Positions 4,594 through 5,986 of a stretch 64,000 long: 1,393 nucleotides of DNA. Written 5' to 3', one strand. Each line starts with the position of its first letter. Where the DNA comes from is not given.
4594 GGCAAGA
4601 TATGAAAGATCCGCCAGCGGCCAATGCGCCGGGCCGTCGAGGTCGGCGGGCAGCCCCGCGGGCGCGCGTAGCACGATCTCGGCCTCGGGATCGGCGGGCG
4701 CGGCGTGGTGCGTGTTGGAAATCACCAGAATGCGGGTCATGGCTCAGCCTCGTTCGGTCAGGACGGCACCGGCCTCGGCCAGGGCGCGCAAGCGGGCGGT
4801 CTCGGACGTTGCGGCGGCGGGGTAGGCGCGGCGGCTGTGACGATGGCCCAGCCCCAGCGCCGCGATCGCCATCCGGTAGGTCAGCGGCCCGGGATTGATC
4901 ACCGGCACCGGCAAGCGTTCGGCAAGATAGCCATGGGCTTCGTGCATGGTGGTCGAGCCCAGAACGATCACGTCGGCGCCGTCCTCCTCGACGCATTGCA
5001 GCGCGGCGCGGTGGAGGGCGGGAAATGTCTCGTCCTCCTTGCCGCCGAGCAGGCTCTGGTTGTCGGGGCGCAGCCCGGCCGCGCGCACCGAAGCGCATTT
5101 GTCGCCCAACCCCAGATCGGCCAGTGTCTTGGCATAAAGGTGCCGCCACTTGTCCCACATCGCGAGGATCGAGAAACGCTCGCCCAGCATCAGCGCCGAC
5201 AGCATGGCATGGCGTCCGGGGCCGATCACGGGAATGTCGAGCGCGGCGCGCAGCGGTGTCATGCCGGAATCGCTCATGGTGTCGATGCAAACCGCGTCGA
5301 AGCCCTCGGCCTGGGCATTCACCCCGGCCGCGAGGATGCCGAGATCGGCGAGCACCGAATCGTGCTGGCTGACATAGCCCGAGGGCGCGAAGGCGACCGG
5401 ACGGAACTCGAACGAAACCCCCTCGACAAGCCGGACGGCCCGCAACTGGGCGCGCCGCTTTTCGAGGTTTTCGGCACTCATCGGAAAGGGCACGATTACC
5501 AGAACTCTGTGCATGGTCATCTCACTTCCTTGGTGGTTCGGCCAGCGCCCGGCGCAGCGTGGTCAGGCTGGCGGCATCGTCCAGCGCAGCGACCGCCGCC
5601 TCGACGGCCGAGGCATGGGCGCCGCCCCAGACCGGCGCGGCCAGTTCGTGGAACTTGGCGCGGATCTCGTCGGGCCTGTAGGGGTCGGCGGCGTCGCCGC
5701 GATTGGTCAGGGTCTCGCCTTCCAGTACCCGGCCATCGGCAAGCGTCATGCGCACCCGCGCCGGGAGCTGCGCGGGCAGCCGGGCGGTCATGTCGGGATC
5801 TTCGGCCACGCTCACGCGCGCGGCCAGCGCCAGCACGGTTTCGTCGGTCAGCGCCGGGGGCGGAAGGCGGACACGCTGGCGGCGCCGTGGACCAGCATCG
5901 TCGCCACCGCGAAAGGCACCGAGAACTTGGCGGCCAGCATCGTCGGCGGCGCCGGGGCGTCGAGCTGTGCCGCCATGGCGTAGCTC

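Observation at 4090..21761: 14.7 kb translationally coupled operon plus divergent GntR-LeuCD: gene set suggests an undescribed cyclic-amide/hydantoin-to-branched-dicarboxylate catabolic pathway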

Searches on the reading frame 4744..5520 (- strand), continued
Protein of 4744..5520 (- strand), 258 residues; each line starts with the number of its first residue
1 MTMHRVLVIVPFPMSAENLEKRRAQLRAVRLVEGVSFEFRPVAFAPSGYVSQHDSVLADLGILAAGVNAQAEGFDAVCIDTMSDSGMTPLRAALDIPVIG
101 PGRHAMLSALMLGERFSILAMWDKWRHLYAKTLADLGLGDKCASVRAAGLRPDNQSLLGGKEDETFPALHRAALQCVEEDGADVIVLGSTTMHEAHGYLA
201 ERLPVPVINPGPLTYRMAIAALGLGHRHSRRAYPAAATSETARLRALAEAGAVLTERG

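Call 51: search_solved_structures(query=L009:3996-5219:+, max_evalue=0.00001)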
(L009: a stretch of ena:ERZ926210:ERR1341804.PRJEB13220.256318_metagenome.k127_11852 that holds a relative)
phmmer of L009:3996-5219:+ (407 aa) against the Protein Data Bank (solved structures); distinct sequences matched with E-value up to 0.00001: 23.
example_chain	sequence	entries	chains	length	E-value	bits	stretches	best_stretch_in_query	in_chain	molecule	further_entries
8wch_A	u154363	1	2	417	9.7e-38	133.2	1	36-405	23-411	Probable Leu/Ile/Val-binding protein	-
4n0q_A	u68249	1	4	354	9.9e-23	83.8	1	38-354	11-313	Leu/Ile/Val-binding protein homolog 3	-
3ip5_A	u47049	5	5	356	1.2e-20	77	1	40-357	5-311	ABC transporter, substrate binding protein (Amino acid)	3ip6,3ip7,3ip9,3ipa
3ipc_A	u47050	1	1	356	1.9e-19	73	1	40-357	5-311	ABC transporter, substrate binding protein (Amino acid)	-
1usg_A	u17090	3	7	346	3.1e-17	65.7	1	36-356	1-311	LEUCINE-SPECIFIC BINDING PROTEIN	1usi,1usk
2lbp_A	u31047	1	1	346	4.2e-17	65.3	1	36-356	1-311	LEUCINE-BINDING PROTEIN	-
1z15_A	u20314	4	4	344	1.3e-13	53.7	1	37-301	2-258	Leu/Ile/Val-binding protein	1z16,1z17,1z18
2liv_A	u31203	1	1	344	4.7e-13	51.9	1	37-301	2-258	LEUCINE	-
4q6w_A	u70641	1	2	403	5.4e-12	48.4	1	20-277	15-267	Putative leu/ile/val-binding protein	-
3td9_A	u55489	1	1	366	6.9e-12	48.1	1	38-354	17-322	Branched chain amino acid ABC transporter, periplasmic amino acid-binding protein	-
8z0g_A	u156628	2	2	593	1.2e-11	47.4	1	48-293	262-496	Leu/Ile/Val-binding protein,Leu/Ile/Val-binding protein,mNeonGreen | NeIle,Leu/Ile/Val-binding protein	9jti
4mpt_A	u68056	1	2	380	1.2e-11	47.3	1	36-277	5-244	Putative leu/ile/val-binding protein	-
3h5l_A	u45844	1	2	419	3.3e-11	45.9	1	34-252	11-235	putative Branched-chain amino acid ABC transporter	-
3i45_A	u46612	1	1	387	4.6e-10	42.1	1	58-375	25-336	Twin-arginine translocation pathway signal protein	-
4mlc_A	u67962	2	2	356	9.6e-10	41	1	51-351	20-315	Extracellular ligand-binding receptor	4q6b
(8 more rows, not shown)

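Call 53: find_encoding_contigs(protein=P0134, flank=10000, max_places=1)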
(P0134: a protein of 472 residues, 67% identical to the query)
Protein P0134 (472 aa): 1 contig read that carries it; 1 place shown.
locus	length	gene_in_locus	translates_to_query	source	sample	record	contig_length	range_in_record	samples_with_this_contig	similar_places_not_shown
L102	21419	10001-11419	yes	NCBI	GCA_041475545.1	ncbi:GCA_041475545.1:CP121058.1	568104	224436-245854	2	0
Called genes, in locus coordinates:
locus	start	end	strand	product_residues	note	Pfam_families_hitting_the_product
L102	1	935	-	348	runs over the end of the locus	PF01636:APH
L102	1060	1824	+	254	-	PF13489:Methyltransf_23, PF05175:MTS (weak), PF13847:Methyltransf_31, PF08241:Methyltransf_11, PF08242:Methyltransf_12, PF13649:Methyltransf_25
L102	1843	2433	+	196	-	PF02798:GST_N, PF13417:GST_N_3, PF13409:GST_N_2, PF13410:GST_C_2 (faint)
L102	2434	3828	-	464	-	PF00890:FAD_binding_2, PF01266:DAO, PF01494:FAD_binding_3 (weak), PF03486:HI0933_like (faint), PF07992:Pyr_redox_2 (weak), PF12831:FAD_oxidored (weak), PF13450:NAD_binding_8 (weak)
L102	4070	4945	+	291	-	PF00392:GntR, PF13545:HTH_Crp_2 (faint), PF07702:UTRA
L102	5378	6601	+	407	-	PF13433:Peripla_BP_5, PF13458:Peripla_BP_6, PF01094:ANF_receptor, PF13433:Peripla_BP_5 (weak)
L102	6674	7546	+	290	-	PF02653:BPD_transp_2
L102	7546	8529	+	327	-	PF02653:BPD_transp_2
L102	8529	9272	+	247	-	PF00005:ABC_tran, PF13304:AAA_21 (faint), PF12399:BCA_ABC_TP_C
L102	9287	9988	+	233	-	PF00005:ABC_tran, PF13304:AAA_21 (faint)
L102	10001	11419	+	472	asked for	PF03972:MmgE_PrpD_N, PF19305:MmgE_PrpD_C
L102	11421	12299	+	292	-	PF13714:PEP_mutase, PF00463:ICL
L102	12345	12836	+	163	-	PF01361:Tautomerase (weak)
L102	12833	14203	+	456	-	PF00070:Pyr_redox (faint), PF00890:FAD_binding_2, PF01266:DAO, PF01946:Thi4 (faint), PF03486:HI0933_like (faint), PF07992:Pyr_redox_2 (weak), PF12831:FAD_oxidored, PF13450:NAD_binding_8 (weak)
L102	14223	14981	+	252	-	PF01177:Asp_Glu_race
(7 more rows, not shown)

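Call 54: find_encoding_contigs(protein=P0208, flank=10000, max_places=1)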
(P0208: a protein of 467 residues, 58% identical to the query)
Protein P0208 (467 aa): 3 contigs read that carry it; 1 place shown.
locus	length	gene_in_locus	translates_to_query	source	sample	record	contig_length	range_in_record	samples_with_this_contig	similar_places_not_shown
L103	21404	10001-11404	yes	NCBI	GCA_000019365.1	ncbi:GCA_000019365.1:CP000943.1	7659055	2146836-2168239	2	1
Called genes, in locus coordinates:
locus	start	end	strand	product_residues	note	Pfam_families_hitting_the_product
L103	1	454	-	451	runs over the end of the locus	PF00083:Sugar_tr, PF07690:MFS_1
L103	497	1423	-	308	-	PF00682:HMGL-like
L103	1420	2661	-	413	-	PF02515:CoA_transf_3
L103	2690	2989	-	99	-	-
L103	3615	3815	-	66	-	-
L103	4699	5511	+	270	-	PF00392:GntR, PF07702:UTRA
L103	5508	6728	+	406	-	PF13433:Peripla_BP_5, PF13458:Peripla_BP_6, PF01094:ANF_receptor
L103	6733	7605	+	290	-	PF02653:BPD_transp_2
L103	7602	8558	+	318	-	PF02653:BPD_transp_2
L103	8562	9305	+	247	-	PF00005:ABC_tran, PF13304:AAA_21 (faint), PF12399:BCA_ABC_TP_C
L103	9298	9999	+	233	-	PF00005:ABC_tran, PF13304:AAA_21 (faint)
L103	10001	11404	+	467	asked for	PF03972:MmgE_PrpD_N, PF19305:MmgE_PrpD_C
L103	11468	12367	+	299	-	PF13714:PEP_mutase, PF00463:ICL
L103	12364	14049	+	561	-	PF02538:Hydantoinase_B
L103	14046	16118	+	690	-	PF05378:Hydant_A_N, PF01968:Hydantoinase_A, PF19278:Hydant_A_C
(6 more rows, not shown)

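Call 55: find_encoding_contigs(protein=P0146, flank=10000, max_places=1)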
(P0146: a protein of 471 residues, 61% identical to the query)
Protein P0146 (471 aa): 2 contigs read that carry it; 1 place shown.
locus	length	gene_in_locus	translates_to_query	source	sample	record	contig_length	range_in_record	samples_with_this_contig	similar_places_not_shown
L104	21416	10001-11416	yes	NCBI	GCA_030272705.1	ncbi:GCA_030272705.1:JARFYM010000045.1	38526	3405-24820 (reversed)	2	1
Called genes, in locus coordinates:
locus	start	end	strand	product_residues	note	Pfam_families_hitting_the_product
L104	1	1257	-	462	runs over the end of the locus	PF01494:FAD_binding_3 (weak), PF00070:Pyr_redox (faint), PF00890:FAD_binding_2, PF01266:DAO, PF03486:HI0933_like (weak), PF07992:Pyr_redox_2 (weak), PF12831:FAD_oxidored, PF13450:NAD_binding_8 (weak)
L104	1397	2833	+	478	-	PF00330:Aconitase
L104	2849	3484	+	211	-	PF00694:Aconitase_C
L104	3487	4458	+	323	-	PF00724:Oxidored_FMN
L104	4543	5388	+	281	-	PF00392:GntR, PF25213:HVO_A0261_N (faint), PF07702:UTRA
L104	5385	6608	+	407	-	PF13433:Peripla_BP_5, PF13458:Peripla_BP_6, PF01094:ANF_receptor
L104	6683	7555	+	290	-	PF02653:BPD_transp_2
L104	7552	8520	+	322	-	PF02653:BPD_transp_2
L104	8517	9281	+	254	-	PF00005:ABC_tran, PF13304:AAA_21 (faint), PF12399:BCA_ABC_TP_C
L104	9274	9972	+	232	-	PF00005:ABC_tran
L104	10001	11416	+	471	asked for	PF03972:MmgE_PrpD_N, PF19305:MmgE_PrpD_C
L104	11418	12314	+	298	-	PF13714:PEP_mutase, PF00463:ICL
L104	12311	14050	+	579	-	PF02538:Hydantoinase_B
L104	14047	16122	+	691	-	PF05378:Hydant_A_N, PF01968:Hydantoinase_A, PF19278:Hydant_A_C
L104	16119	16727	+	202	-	PF00857:Isochorismatase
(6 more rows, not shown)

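Call 57: search_solved_structures(query=window:4744-5520:-, max_evalue=0.01, show_alignments=4)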
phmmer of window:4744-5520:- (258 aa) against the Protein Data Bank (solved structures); distinct sequences matched with E-value up to 0.01: 5.
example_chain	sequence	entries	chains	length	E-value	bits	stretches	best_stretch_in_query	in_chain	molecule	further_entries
5lfd_A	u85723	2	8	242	6.1e-12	48.8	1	43-226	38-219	Allantoin racemase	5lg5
3qvk_A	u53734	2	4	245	5.1e-11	45.8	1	40-235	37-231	Putative hydantoin racemase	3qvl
3qvj_A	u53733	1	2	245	4.2e-10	42.8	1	40-235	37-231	Putative hydantoin racemase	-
2eq5_A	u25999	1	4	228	2.2e-07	33.9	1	42-222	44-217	228aa long hypothetical hydantoin racemase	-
9qbx_A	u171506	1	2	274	0.0013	21.6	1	67-238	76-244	Epimerase opaE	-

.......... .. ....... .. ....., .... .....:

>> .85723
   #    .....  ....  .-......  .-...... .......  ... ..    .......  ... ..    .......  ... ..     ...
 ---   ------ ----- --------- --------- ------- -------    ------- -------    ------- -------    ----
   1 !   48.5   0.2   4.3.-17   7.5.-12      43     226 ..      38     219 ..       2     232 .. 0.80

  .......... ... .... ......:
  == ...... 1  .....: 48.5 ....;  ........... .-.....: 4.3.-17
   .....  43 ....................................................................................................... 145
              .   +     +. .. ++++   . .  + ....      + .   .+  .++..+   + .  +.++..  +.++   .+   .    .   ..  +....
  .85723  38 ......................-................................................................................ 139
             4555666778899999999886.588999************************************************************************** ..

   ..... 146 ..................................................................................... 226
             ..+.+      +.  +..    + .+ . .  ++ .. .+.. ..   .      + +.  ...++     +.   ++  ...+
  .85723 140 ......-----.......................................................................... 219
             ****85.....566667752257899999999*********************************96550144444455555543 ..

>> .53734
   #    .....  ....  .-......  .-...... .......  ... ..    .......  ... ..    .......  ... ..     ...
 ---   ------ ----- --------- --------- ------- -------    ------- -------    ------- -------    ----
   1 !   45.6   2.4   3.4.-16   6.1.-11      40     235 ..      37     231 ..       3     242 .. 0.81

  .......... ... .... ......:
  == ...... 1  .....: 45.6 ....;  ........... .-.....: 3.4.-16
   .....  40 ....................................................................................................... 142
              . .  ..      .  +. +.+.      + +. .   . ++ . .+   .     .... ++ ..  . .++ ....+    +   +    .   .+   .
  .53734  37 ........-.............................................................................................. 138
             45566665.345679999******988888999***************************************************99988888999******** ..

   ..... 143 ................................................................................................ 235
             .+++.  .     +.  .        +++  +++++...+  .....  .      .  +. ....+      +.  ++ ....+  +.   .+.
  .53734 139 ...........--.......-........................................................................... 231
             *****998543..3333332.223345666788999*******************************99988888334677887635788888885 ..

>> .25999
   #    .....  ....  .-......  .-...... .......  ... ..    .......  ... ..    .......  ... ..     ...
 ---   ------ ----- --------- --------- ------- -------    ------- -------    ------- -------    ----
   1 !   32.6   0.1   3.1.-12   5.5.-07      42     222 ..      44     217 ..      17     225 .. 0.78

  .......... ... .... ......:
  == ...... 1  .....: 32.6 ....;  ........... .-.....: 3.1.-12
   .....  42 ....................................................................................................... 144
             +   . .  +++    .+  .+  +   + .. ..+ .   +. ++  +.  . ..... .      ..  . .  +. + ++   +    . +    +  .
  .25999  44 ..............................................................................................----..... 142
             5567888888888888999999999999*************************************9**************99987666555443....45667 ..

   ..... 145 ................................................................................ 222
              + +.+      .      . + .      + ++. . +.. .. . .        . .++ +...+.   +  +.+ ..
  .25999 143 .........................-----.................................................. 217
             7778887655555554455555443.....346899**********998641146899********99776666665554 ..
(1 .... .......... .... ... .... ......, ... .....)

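Call 65: search_solved_structures(query=L009:8608-9999:+, max_evalue=1e-10)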
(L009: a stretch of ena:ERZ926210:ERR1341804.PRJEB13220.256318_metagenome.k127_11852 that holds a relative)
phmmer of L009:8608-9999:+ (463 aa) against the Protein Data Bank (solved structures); distinct sequences matched with E-value up to 1e-10: 8.
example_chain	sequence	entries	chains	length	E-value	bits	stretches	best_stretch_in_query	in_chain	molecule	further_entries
2hp3_A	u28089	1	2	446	5.2e-24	88.4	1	32-426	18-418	IDS-epimerase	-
2hp0_A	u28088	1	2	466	5.6e-24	88.3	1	32-426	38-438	IDS-epimerase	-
7bra_A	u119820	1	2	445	5.2e-21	78.5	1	38-417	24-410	Bacillus subtilis IRG1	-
7e9d_A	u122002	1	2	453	1.9e-19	73.4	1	38-417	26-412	IRG1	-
12vt_A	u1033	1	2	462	8e-13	51.6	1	37-454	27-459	Cis-aconitate decarboxylase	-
12ux_A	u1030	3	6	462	1.2e-12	51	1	37-454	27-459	Cis-aconitate decarboxylase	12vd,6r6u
12vq_A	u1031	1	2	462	5e-12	48.9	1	37-454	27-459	Cis-aconitate decarboxylase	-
12vw_A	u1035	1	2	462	5.9e-12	48.7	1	37-454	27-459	Cis-aconitate decarboxylase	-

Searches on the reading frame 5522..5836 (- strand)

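Call 7: search_protein_families(library=pfam, proteins=[window:5522-5836:-], max_evalue=0.001)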
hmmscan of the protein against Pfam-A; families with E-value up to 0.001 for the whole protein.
window:5522-5836:- (104 aa): 1 family
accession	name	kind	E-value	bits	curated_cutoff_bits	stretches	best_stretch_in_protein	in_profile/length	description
PF19305.4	MmgE_PrpD_C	-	2.9e-13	50.5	32.1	1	2-86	88-172/173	MmgE/PrpD C-terminal domain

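Call 8: search_protein_families(library=ncbifam, proteins=[window:5522-5836:-], max_evalue=0.001)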
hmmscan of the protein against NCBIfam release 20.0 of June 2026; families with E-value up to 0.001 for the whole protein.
window:5522-5836:- (104 aa): 0 families
